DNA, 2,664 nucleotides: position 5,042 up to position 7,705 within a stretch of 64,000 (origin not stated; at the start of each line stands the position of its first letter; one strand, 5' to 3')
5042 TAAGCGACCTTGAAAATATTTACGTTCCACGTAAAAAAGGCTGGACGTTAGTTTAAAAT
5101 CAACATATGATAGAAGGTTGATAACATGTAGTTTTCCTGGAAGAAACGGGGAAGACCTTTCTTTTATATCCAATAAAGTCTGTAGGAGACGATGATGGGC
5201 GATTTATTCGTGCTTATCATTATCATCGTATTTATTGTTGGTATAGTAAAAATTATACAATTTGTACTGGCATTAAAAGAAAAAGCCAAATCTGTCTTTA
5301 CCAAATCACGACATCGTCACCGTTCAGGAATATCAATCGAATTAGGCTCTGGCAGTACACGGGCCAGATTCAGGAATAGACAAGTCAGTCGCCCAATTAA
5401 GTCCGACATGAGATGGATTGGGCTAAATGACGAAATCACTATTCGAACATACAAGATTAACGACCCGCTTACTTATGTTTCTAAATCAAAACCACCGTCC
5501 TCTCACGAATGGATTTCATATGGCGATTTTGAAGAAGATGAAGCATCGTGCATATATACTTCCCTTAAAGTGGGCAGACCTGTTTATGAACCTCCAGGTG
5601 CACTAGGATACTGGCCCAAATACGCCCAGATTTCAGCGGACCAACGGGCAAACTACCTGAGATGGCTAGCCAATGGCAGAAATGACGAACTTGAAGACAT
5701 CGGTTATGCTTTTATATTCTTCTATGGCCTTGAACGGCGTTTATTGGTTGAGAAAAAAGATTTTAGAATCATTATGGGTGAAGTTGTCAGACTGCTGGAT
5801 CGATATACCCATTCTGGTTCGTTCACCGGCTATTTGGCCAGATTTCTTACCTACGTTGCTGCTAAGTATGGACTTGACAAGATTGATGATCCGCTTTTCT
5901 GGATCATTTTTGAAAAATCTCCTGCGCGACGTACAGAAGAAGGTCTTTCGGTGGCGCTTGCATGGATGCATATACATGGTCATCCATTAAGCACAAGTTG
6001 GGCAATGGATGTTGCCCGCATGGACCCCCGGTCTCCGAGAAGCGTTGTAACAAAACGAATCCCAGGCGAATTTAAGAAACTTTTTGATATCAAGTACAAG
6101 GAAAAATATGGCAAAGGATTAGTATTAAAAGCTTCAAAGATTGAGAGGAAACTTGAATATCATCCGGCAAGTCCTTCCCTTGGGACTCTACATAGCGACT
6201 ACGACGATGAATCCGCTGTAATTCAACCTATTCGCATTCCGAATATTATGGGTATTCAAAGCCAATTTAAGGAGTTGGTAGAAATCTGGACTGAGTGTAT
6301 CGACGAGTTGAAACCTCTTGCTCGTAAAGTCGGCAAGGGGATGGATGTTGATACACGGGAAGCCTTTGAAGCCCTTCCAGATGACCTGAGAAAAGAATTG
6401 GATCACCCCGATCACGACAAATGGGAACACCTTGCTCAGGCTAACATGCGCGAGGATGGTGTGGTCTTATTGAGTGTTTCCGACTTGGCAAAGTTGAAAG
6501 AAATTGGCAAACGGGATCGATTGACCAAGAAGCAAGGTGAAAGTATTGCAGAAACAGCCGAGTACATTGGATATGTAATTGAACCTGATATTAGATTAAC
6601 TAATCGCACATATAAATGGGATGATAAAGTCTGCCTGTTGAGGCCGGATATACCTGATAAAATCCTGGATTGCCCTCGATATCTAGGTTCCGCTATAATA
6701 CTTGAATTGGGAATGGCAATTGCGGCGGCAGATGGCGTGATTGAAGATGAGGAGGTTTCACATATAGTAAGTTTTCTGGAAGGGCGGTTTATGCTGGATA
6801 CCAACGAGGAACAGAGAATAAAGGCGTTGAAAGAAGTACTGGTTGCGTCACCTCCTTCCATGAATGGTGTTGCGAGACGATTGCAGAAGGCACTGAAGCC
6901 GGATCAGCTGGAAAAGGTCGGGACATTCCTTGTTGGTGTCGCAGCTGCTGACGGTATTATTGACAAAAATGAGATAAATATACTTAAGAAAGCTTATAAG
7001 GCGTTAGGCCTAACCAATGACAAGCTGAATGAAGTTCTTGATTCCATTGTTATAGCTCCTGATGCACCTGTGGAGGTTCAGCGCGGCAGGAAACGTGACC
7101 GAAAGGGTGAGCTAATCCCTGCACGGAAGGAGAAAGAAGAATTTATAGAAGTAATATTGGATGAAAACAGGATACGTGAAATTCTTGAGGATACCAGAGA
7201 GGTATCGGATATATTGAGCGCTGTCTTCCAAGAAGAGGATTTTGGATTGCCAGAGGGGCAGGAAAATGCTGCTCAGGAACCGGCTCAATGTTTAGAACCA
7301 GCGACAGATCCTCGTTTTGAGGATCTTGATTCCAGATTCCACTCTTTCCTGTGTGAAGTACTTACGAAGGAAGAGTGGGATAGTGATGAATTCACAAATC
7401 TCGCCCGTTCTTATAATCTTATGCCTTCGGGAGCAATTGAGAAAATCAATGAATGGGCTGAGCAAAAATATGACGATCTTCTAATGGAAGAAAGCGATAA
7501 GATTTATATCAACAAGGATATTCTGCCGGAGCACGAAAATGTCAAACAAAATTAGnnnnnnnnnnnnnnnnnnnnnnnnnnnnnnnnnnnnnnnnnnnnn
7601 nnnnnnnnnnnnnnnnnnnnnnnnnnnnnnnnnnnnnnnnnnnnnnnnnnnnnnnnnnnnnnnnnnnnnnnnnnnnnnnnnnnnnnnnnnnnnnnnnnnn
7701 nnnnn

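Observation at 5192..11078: Low-GC three-gene operon: TerB-repeat membrane protein + BrxD-like ATPase + Lhr-like helicase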

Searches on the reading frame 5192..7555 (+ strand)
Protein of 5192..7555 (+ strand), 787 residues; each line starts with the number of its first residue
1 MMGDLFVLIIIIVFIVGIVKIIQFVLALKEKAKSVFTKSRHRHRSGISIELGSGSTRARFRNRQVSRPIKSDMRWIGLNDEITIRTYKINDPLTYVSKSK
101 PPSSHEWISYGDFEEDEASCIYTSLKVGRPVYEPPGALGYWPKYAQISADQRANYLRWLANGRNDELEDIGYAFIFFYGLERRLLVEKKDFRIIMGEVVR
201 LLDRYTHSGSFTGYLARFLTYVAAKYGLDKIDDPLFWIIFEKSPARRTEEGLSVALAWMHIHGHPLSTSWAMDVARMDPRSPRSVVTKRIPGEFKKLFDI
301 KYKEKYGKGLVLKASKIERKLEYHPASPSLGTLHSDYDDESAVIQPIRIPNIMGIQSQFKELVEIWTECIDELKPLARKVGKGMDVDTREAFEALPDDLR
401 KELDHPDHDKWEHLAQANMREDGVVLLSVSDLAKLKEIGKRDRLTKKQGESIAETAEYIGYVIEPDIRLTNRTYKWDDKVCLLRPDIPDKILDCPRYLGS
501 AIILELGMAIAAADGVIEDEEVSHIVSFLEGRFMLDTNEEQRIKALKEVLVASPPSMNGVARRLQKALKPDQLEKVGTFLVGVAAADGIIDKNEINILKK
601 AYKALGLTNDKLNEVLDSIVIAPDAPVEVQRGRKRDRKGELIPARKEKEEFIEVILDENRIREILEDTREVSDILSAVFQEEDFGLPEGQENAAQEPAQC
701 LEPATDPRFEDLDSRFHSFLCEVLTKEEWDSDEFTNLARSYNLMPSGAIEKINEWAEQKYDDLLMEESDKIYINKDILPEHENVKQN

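Call 4: search_protein_families(library=pfam, proteins=[window:5192-7555:+], max_evalue=0.1)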
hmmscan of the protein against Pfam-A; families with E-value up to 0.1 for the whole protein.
window:5192-7555:+ (787 aa): 5 families
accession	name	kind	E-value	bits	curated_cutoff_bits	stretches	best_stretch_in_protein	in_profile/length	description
PF13208.11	TerB_N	-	2.4e-31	109.5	25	1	81-283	5-203/207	TerB N-terminal domain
PF15615.11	TerB_C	-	7.4e-24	85.1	26.3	1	653-780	16-146/148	TerB-C domain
PF05099.18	TerB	-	3e-15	57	24.4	1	506-612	7-113/118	Tellurite resistance protein TerB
PF04391.17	DUF533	-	0.00063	19.8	29.6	0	580-622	77-118/178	Protein of unknown function (DUF533)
PF13720.11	Acetyltransf_11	-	0.09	13.6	24.5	0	591-659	29-78/82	Udp N-acetylglucosamine O-acyltransferase; Domain 2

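Call 5: search_protein_families(library=padloc, proteins=[window:5192-7555:+], max_evalue=0.1)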
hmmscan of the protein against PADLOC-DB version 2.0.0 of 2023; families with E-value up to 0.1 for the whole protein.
window:5192-7555:+ (787 aa): 1 family
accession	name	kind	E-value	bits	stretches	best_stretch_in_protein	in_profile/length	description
PDLC03958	SngA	-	5.2e-67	225.6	1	55-785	24-527/528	-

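Call 16: search_protein_families(library=ncbifam, proteins=[window:5192-7555:+], max_evalue=0.001)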
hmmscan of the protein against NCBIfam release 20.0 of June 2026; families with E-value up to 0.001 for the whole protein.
window:5192-7555:+ (787 aa): 0 families

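Call 19: find_homologous_proteins(query=window:5192-7555:+, max_evalue=0.00001)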
Query window:5192-7555:+ (787 aa): 236 proteins with E <= 0.00001 among 8000 candidates; the best 120 are listed.
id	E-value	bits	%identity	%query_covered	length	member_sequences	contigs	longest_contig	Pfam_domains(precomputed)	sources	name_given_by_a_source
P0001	0.0e+0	1783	100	100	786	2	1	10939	PF05099.19,PF13208.12,PF15615.12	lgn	-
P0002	7.9e-254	863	46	91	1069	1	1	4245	PF05099.19,PF13208.12,PF15615.12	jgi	jgi:uncharacterized tellurite resistance protein B-like protein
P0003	5.8e-243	827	45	92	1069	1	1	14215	PF05099.19,PF13208.12,PF15615.12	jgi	jgi:uncharacterized tellurite resistance protein B-like protein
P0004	2.8e-240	818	42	92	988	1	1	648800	PF05099.19,PF13208.12,PF15615.12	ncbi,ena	-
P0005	5.5e-239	814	43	91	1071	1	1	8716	PF05099.19,PF13208.12,PF15615.12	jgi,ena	-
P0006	1.2e-238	813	46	89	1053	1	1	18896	PF05099.19,PF13208.12,PF15615.12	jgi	jgi:uncharacterized tellurite resistance protein B-like protein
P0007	4.3e-238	811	44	90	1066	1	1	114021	PF05099.19,PF13208.12,PF15615.12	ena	-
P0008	5.2e-238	810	42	91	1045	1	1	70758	PF05099.19,PF13208.12,PF15615.12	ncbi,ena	-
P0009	1.4e-234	799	46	90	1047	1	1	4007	PF05099.19,PF13208.12,PF15615.12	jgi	jgi:uncharacterized tellurite resistance protein B-like protein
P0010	2.6e-230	785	44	64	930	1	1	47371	PF13208.12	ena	-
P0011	8.6e-221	754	47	99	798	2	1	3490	PF05099.19,PF04391.18,PF13208.12,PF15615.12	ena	-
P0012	8.2e-217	740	49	91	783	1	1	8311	PF05099.19,PF13208.12,PF15615.12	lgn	-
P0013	2.9e-209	715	45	99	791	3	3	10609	PF05099.19,PF13208.12,PF15615.12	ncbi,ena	-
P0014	2.7e-208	712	46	91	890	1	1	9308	PF05099.19,PF13208.12,PF15615.12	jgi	jgi:uncharacterized tellurite resistance protein B-like protein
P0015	1.5e-205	703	47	90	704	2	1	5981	PF05099.19,PF13208.12,PF15615.12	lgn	-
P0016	1.1e-201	690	45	91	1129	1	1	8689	PF05099.19,PF13208.12,PF15615.12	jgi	-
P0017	1.4e-199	683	46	96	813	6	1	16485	PF05099.19,PF13208.12,PF15615.12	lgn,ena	-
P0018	1.5e-198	680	44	90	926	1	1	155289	PF05099.19,PF13208.12,PF15615.12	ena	-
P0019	2.7e-197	676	45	90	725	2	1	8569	PF05099.19,PF13208.12,PF15615.12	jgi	-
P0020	3.7e-197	675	46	90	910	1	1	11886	PF05099.19,PF13208.12,PF15615.12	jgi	jgi:uncharacterized tellurite resistance protein B-like protein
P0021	1.1e-196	674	45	91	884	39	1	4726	PF05099.19,PF13208.12,PF15615.12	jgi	-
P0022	7.7e-196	671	45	91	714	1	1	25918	PF05099.19,PF13208.12,PF15615.12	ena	-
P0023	2.9e-194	666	45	90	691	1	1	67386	PF05099.19,PF13208.12,PF15615.12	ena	-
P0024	1.2e-191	657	45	91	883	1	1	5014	PF05099.19,PF13208.12,PF15615.12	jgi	jgi:uncharacterized tellurite resistance protein B-like protein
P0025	2.7e-191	656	46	86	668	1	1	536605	PF05099.19,PF13208.12,PF15615.12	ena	-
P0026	5.5e-191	655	44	91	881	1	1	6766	PF05099.19,PF13208.12,PF15615.12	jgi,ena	-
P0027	1.5e-190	654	45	90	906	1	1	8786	PF05099.19,PF13208.12,PF15615.12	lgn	-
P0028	1.5e-189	650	44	90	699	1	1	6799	PF05099.19,PF13208.12,PF15615.12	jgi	jgi:hypothetical protein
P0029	2.9e-188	646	44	89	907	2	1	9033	PF05099.19,PF13208.12,PF15615.12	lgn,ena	-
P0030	1.7e-187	643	41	91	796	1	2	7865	PF05099.19,PF13208.12,PF15615.12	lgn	-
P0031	3.3e-186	639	43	91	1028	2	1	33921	PF05099.19,PF13208.12,PF15615.12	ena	-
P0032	1.4e-185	637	46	84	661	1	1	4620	PF05099.19,PF13208.12,PF15615.12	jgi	jgi:uncharacterized tellurite resistance protein B-like protein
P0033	1.4e-185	637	45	85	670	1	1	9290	PF05099.19,PF13208.12,PF15615.12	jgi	jgi:uncharacterized tellurite resistance protein B-like protein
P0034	2.7e-185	636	43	92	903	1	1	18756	PF05099.19,PF13208.12,PF15615.12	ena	-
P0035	3.5e-185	636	42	98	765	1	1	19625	PF05099.19,PF13208.12,PF15615.12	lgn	-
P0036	1.9e-184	633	45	90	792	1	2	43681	PF05099.19,PF13208.12,PF15615.12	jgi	jgi:uncharacterized tellurite resistance protein B-like protein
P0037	2.8e-184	633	41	90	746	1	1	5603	PF05099.19,PF13208.12,PF15615.12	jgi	jgi:uncharacterized tellurite resistance protein B-like protein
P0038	5.3e-184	632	43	90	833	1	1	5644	PF05099.19,PF13208.12,PF15615.12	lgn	-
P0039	5.4e-184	632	43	91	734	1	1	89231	PF05099.19,PF04391.18,PF13208.12,PF15615.12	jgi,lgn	jgi:uncharacterized tellurite resistance protein B-like protein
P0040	9.6e-183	628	44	91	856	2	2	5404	PF05099.19,PF13208.12,PF15615.12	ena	-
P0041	2.3e-180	620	47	81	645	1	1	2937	PF05099.19,PF13208.12,PF15615.12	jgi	jgi:uncharacterized tellurite resistance protein B-like protein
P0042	3.3e-180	619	42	92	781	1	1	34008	PF05099.19,PF13208.12,PF15615.12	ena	-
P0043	5.4e-180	619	45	88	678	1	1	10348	PF05099.19,PF13208.12,PF15615.12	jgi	jgi:uncharacterized tellurite resistance protein B-like protein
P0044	6.9e-180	618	43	90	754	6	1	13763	PF05099.19,PF13208.12,PF15615.12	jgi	-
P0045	4.9e-179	615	43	90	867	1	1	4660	PF05099.19,PF13208.12,PF15615.12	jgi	jgi:uncharacterized tellurite resistance protein B-like protein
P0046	3.5e-178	613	42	98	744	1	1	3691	PF05099.19,PF13208.12,PF15615.12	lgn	-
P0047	4.3e-178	612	43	90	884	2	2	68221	PF05099.19,PF13208.12,PF15615.12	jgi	jgi:uncharacterized tellurite resistance protein B-like protein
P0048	9.5e-178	611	43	93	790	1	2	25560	PF05099.19,PF13208.12,PF15615.12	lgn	-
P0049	2.5e-177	610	43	90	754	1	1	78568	PF05099.19,PF13208.12,PF15615.12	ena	-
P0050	5.1e-177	609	42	90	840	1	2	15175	PF05099.19,PF13208.12,PF15615.12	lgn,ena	-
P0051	1.1e-176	608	42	90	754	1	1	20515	PF05099.19,PF13208.12,PF15615.12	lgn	-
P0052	2.3e-176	607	41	92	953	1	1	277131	PF05099.19,PF08238.19,PF13208.12,PF15615.12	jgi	-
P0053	1.2e-175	604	44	90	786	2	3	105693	PF05099.19,PF13208.12,PF15615.12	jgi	-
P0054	3.3e-175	603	41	94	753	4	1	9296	PF05099.19,PF13208.12,PF15615.12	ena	-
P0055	4.1e-175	602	42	94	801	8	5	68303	PF05099.19,PF13208.12,PF15615.12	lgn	-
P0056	1.0e-174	601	41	90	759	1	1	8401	PF05099.19,PF13208.12,PF15615.12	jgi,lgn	-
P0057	1.9e-174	600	44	90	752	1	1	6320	PF05099.19,PF13208.12,PF15615.12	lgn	-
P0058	3.6e-174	599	42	90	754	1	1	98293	PF05099.19,PF13208.12,PF15615.12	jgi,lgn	-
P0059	1.8e-173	597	41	94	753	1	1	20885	PF05099.19,PF13208.12,PF15615.12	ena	-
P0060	4.2e-173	596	43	88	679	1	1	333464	PF05099.19,PF13208.12,PF15615.12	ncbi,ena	-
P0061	4.7e-173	596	43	90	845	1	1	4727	PF05099.19,PF13208.12,PF15615.12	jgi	jgi:uncharacterized tellurite resistance protein B-like protein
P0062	6.8e-173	595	44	90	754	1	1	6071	PF05099.19,PF13208.12,PF15615.12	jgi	jgi:uncharacterized tellurite resistance protein B-like protein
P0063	2.1e-172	593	44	89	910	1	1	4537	PF05099.19,PF13208.12,PF15615.12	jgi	jgi:uncharacterized tellurite resistance protein B-like protein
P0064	2.3e-172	593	43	92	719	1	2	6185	PF05099.19,PF04391.18,PF13208.12,PF15615.12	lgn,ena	-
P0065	6.2e-172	592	42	90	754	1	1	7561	PF05099.19,PF13208.12,PF15615.12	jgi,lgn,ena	-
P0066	7.0e-171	588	41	91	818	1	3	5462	PF05099.19,PF13208.12,PF15615.12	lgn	-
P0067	1.2e-170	588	40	97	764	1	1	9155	PF05099.19,PF04391.18,PF13208.12,PF15615.12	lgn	-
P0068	9.0e-170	585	42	90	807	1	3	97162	PF05099.19,PF04391.18,PF13208.12,PF15615.12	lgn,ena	-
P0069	1.1e-169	585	42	90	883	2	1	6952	PF05099.19,PF13208.12,PF15615.12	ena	-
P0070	1.8e-169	584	40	90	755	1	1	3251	PF05099.19,PF13208.12,PF15615.12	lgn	-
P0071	5.8e-169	582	39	98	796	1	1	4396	PF05099.19,PF04391.18,PF13208.12,PF15615.12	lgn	-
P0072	8.3e-169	582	41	90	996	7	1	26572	PF05099.19,PF00498.32,PF16697.11,PF13208.12,PF15615.12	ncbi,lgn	-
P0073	1.9e-167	577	42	90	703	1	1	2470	PF05099.19,PF13208.12,PF15615.12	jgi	jgi:uncharacterized tellurite resistance protein B-like protein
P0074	2.1e-167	577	42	96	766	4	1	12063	PF05099.19,PF13208.12,PF15615.12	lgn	-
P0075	3.1e-167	576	42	91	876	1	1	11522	PF05099.19,PF13208.12,PF15615.12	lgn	-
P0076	4.0e-167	576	41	95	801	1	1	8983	PF05099.19,PF13208.12,PF15615.12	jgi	jgi:uncharacterized tellurite resistance protein B-like protein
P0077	4.4e-167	576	40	98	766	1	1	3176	PF05099.19,PF13208.12,PF15615.12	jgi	-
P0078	5.3e-167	576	40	91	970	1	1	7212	PF05099.19,PF13208.12,PF15615.12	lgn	-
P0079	9.0e-167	575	41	90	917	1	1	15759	PF05099.19,PF13208.12,PF15615.12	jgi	jgi:uncharacterized tellurite resistance protein B-like protein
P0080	1.2e-166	574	42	90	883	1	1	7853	PF05099.19,PF13208.12,PF15615.12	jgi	jgi:uncharacterized tellurite resistance protein B-like protein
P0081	1.4e-166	574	43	90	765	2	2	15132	PF05099.19,PF13208.12,PF15615.12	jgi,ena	-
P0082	1.5e-166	574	41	90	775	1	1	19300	PF05099.19,PF13208.12,PF15615.12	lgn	-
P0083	3.8e-166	573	42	90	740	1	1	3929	PF05099.19,PF13208.12,PF15615.12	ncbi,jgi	ncbi:MAG: TerB N-terminal domain-containing protein, partial [Lentisphaeria bacterium]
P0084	7.0e-166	572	41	91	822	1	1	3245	PF05099.19,PF13208.12,PF15615.12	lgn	-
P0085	8.5e-166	572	41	90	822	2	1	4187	PF05099.19,PF13208.12,PF15615.12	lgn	-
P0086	3.2e-165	570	46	77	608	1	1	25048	PF05099.19,PF15615.12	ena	-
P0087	1.3e-164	568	41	95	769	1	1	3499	PF05099.19,PF04391.18,PF13208.12,PF15615.12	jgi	jgi:uncharacterized tellurite resistance protein B-like protein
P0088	2.1e-164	567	41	90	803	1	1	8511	PF05099.19,PF13208.12,PF15615.12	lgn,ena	-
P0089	2.1e-164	567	41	89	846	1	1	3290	PF05099.19,PF13208.12,PF15615.12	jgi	jgi:uncharacterized tellurite resistance protein B-like protein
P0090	1.8e-163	564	45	73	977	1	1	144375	PF05099.19,PF13208.12,PF15615.12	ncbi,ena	-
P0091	3.2e-163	563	47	72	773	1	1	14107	PF05099.19,PF13208.12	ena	-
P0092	3.1e-162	560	39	98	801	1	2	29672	PF05099.19,PF13208.12,PF15615.12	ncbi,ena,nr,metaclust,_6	ncbi:MAG: hypothetical protein GX139_08570 [Armatimonadetes bacterium]|nr:hypothetical protein [Arma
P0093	4.6e-162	559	41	88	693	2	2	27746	PF05099.19,PF13208.12,PF15615.12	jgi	jgi:uncharacterized tellurite resistance protein B-like protein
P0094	1.4e-161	558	44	80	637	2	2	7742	PF05099.19,PF13208.12,PF15615.12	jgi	-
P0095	3.3e-161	556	38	98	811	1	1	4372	PF05099.19,PF13208.12,PF15615.12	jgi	jgi:hypothetical protein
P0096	3.7e-161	556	38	98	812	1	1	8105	PF05099.19,PF13208.12,PF15615.12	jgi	jgi:uncharacterized tellurite resistance protein B-like protein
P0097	3.8e-161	556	40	90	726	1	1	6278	PF05099.19,PF13208.12,PF15615.12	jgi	jgi:uncharacterized tellurite resistance protein B-like protein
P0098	4.6e-161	556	40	91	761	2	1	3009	PF05099.19,PF13208.12,PF15615.12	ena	-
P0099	1.2e-160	555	40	91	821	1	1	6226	PF05099.19,PF13208.12,PF15615.12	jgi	-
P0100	2.2e-160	554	39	91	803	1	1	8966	PF05099.19,PF13208.12,PF15615.12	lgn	-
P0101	6.4e-160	552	39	99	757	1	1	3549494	PF05099.19,PF13208.12,PF15615.12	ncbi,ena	-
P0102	2.8e-159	550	38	99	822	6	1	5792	PF05099.19,PF13208.12,PF15615.12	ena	-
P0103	1.1e-158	548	40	91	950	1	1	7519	PF05099.19,PF13208.12,PF15615.12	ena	-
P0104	1.7e-157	544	39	90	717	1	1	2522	PF05099.19,PF13208.12,PF15615.12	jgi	jgi:hypothetical protein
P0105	8.1e-157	542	41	90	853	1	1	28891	PF05099.19,PF13208.12,PF15615.12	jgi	jgi:uncharacterized tellurite resistance protein B-like protein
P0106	1.4e-155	538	41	89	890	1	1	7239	PF05099.19,PF13208.12,PF15615.12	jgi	jgi:uncharacterized tellurite resistance protein B-like protein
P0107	1.6e-155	538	39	90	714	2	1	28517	PF05099.19,PF13208.12,PF15615.12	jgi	jgi:uncharacterized membrane protein YebE (DUF533 family)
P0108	3.8e-153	530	46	73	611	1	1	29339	PF05099.19,PF13208.12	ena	-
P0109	1.5e-152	528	40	83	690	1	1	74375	PF05099.19,PF13208.12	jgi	jgi:uncharacterized tellurite resistance protein B-like protein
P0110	8.2e-152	525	50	41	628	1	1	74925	PF13208.12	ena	-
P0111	1.1e-151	525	37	99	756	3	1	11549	PF05099.19,PF13208.12,PF15615.12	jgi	jgi:uncharacterized tellurite resistance protein B-like protein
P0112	4.0e-151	523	47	70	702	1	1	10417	PF05099.19,PF13208.12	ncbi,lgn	-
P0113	7.4e-151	522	39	94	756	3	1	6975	PF05099.19,PF13208.12,PF15615.12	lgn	-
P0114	2.6e-147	510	37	98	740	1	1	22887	PF05099.19,PF13208.12,PF15615.12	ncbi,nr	ncbi:TerB N-terminal domain-containing protein [bacterium]|nr:TerB N-terminal domain-containing prot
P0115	7.6e-146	506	38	90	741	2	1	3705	PF05099.19,PF13208.12,PF15615.12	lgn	-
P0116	5.1e-144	500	40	88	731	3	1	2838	PF05099.19,PF13208.12,PF15615.12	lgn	-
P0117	1.5e-143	498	38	91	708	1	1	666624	PF05099.19,PF13208.12,PF15615.12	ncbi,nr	ncbi:MAG: TerB N-terminal domain-containing protein [bacterium]|nr:TerB N-terminal domain-containing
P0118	7.2e-142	493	46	66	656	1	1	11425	PF13208.12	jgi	jgi:hypothetical protein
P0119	1.4e-141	492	37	90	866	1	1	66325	PF05099.19,PF13208.12,PF15615.12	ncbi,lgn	-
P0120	4.6e-139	483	40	81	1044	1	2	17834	PF05099.19,PF13208.12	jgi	-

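Call 24: find_related_loci(query=A1, collection=genome_contigs, flank=9000)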
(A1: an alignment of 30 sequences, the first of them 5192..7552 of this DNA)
Query A1 (787 aa) in genome_contigs; peptide patterns used: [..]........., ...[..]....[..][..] (x = any residue, [..] = any of these).
599 stretches matched a pattern (row limit reached: there are more); 580 encode a relative of the query (tblastn E <= 1e-3); the best 80 are kept; 80 distinct loci.
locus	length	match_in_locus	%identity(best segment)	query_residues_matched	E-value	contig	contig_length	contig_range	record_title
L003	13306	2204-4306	46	66-778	0e+0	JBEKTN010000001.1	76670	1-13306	MAG: Isosphaeraceae bacterium isolate SPRUCE 559 SPRUCE_559_1, whole genome shotgun sequence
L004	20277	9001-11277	42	10-786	0e+0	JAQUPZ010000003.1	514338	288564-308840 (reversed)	MAG: Kiritimatiellae bacterium isolate STD1_38 NODE_21_length_514338_cov_6.592156_Sandtown_D1, whole genome shotgun sequ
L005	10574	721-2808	42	62-781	0e+0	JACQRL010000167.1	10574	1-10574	MAG: Planctomycetota bacterium isolate NC_groundwater_1358_Ag_S-0.2um_39_40 S_p2_S4_coassembly_k141_1563080, whole genom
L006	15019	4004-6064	43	70-773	0e+0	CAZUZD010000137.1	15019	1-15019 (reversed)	MAG TPA_asm: uncultured Isosphaeraceae bacterium isolate SRP302895_co1_437 genome assembly, contig: NODE_7630_length_150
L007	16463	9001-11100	41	68-778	0e+0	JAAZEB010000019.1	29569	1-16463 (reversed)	MAG: Armatimonadota bacterium isolate AS09scLD_256 10521_AS09, whole genome shotgun sequence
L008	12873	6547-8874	39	6-778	7e-172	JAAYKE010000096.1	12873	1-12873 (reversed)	MAG: Armatimonadota bacterium isolate AS10tlH2TH_383 198408_AS10, whole genome shotgun sequence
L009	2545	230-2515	38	1-745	2e-171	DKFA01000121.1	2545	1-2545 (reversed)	MAG TPA_asm: Dehalococcoidia bacterium UBA6808 UBA6808_contig_60377, whole genome shotgun sequence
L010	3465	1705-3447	43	62-654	4e-160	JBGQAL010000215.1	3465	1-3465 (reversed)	MAG: Methanotrichaceae archaeon isolate OBJ2_061818_130_31 k141_1523404_length_3465_cov_8.0000, whole genome shotgun seq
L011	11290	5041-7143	38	71-782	1e-149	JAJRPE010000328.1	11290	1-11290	MAG: Candidatus Hydrogenedentota bacterium isolate Dive100_bin1.12 k141_614959, whole genome shotgun sequence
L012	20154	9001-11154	38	42-778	1e-147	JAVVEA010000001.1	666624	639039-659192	MAG: bacterium isolate TamC13-09 NODE_1_length_666624_cov_15.118640, whole genome shotgun sequence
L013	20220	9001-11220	38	2-773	3e-147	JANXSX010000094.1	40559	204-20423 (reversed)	MAG: Isosphaeraceae bacterium isolate 338R_metabat_119 338R_k141_301807, whole genome shotgun sequence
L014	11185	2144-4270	37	63-782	1e-144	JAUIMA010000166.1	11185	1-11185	MAG: Candidatus Hydrogenedentota bacterium isolate Co_bin.7 NODE_32403_length_11185_cov_0.818141, whole genome shotgun s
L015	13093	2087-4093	39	73-778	2e-138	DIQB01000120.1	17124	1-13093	MAG TPA_asm: Firmicutes bacterium UBA5473 UBA5473_contig_14813, whole genome shotgun sequence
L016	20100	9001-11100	38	73-777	9e-137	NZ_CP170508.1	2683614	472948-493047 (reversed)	Methanosphaerula subterraneus strain EG chromosome, complete genome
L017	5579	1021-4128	39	18-778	2e-136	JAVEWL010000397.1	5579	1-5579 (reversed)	MAG: FCB group bacterium isolate BF4_144 NODE_52094_length_5579_cov_3.450844_Biofilm4, whole genome shotgun sequence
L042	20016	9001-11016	34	75-778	2e-105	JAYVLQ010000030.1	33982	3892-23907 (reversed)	MAG: Kofleriaceae bacterium isolate GL54_UP_metabinner_5 GL54_UP_metabinner_5_29, whole genome shotgun sequence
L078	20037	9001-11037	33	78-774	3e-105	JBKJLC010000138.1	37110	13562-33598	MAG: Kofleriaceae bacterium isolate ant_bin.269 k117_1920751, whole genome shotgun sequence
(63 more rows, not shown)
